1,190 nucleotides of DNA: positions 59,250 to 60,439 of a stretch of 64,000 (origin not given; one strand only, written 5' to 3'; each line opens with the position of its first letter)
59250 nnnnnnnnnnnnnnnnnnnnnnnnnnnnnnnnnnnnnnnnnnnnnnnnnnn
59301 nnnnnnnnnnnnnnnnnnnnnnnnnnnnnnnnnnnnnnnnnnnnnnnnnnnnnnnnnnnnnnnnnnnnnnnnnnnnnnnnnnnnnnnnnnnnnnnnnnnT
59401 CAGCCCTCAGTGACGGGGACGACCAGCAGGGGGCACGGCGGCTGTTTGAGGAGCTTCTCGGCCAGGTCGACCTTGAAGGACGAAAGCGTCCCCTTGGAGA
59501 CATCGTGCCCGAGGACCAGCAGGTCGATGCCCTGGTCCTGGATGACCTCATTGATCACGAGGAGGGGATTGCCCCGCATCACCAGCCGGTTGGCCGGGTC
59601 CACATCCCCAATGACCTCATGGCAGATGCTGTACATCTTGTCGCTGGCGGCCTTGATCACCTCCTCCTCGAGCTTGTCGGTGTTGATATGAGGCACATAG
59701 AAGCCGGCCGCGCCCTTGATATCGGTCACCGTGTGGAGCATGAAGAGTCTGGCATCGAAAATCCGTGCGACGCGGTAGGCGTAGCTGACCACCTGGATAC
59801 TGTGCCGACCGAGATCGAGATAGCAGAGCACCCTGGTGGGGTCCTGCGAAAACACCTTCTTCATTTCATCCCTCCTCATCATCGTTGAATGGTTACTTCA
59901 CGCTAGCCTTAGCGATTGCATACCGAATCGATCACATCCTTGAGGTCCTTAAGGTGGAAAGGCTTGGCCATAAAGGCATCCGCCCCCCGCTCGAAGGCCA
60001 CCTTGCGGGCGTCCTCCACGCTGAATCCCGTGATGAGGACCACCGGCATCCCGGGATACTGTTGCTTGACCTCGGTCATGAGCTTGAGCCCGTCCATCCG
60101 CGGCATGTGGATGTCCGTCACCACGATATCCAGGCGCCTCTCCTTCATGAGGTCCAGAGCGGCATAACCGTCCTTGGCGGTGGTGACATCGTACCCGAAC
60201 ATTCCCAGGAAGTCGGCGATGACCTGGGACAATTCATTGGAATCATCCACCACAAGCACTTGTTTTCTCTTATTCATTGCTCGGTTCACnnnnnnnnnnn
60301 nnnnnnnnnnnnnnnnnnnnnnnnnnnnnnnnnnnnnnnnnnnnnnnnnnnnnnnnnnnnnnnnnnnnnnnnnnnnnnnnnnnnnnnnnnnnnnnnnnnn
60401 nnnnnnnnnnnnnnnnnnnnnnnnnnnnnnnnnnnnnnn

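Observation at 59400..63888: Signalling cluster USP - receiver - receiver::His-less DHp - GAF/PAS hybrid kinase - HDOD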

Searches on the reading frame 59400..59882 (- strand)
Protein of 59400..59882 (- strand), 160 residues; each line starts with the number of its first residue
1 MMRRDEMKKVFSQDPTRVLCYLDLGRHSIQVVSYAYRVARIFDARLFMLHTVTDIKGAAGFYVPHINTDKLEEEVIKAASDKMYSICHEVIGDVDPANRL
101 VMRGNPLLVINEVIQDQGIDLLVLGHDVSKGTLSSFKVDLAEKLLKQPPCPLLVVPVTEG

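Call 3: search_protein_families(library=pfam, proteins=[window:59400-59882:-], max_evalue=1)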
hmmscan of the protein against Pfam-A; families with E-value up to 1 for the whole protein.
window:59400-59882:- (160 aa): 1 family
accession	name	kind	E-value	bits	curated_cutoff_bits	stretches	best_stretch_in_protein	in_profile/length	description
PF00582.32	Usp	-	3.3e-10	41.1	24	1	17-156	4-141/141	Universal stress protein family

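Call 4: search_protein_families(library=ncbifam, proteins=[window:59400-59882:-], max_evalue=1)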
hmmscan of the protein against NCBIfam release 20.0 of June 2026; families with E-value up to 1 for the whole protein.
window:59400-59882:- (160 aa): 3 families
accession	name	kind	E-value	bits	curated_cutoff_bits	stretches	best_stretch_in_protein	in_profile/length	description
NF007436.0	PRK09982.1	equivalog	0.0033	17.6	203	1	31-129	19-114/142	universal stress protein UspD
NF040755.1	AgaR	equivalog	0.072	12.2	260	1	92-147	112-166/256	transcriptional repressor AgaR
NF008380.0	PRK11175.1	equivalog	0.084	11.8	227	1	60-155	206-299/313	universal stress protein UspE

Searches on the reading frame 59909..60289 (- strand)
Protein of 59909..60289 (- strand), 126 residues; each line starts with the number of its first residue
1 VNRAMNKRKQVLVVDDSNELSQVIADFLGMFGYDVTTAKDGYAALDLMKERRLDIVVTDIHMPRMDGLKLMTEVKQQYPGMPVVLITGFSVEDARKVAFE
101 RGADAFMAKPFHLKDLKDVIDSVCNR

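Call 3: search_protein_families(library=pfam, proteins=[window:59909-60289:-], max_evalue=1)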
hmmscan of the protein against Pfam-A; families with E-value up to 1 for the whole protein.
window:59909-60289:- (126 aa): 3 families
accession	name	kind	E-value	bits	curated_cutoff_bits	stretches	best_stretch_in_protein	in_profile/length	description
PF00072.30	Response_reg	-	4.4e-29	101.3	30.2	1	11-120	1-110/111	Response regulator receiver domain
PF06490.17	FleQ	-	0.018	15.8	22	1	10-93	1-82/108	Flagellar regulatory protein FleQ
PF23198.2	PDE8A_N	-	0.023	15.1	29.6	1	9-86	11-89/147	PDE8A-like, N-terminal domain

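Call 4: search_protein_families(library=ncbifam, proteins=[window:59909-60289:-], max_evalue=1)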
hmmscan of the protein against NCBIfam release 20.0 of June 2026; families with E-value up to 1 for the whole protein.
window:59909-60289:- (126 aa): 106 families (the best 25 are shown)
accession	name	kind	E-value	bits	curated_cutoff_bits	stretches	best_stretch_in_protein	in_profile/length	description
NF008099.0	PRK10841.1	equivalog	3.8e-24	84.5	920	1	4-122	820-938/949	two-component system sensor histidine kinase RcsC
NF045944.1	ResRegRpaBCyano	equivalog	5.3e-23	81.6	330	1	12-126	1-114/229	response regulator transcription factor RpaB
NF008469.0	PRK11361.1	equivalog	2.3e-22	79.3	714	1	5-121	1-117/461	acetoacetate metabolism transcriptional regulator AtoC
NF046022.1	RespRegCpdRBruc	equivalog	1e-21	77.1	180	1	10-123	3-116/120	cell cycle two-component system response regulator CpdR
NF051850.1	RespRegRprY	equivalog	3.5e-21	75.7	370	1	5-126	1-122/234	response regulator transcription factor RprY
NF051870.1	NAssimRespRegNtrX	equivalog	4.1e-21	75.4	600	1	9-120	2-115/452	nitrogen assimilation response regulator NtrX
NF046020.1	HisKinCckABruc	equivalog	4.4e-21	74.5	1000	1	8-120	749-863/868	cell cycle histidine kinase CckA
NF011695.0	PRK15115.1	equivalog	8.5e-21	74.2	763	1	6-123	4-121/445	two-component system response regulator GlrR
NF053512.1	nitric_RR_NosR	exception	1.2e-20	74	400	1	11-123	1-114/422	response regulator c-di-GMP phosphodiesterase, NosR family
TIGR01818.1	ntrC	equivalog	1.3e-20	73.7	558.6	1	11-120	1-110/463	nitrogen regulation protein NR(I)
NF040534.1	resp_reg_YycF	equivalog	1.9e-20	73.1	340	1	9-116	1-107/231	response regulator YycF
NF008199.0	PRK10955.1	equivalog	2.3e-19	70.3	341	1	10-123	3-114/232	envelope stress response regulator transcription factor CpxR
NF008176.1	PRK10923.1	equivalog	2.5e-19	69.2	620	1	8-119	3-114/469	nitrogen regulation protein NR(I)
NF012023.0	PRK15479.1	equivalog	3.9e-19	69.1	337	1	11-121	3-113/224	transcriptional regulator TctD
NF007135.0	PRK09581.1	equivalog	5.2e-19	68.4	474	1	10-112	4-108/457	PleD family two-component system response regulator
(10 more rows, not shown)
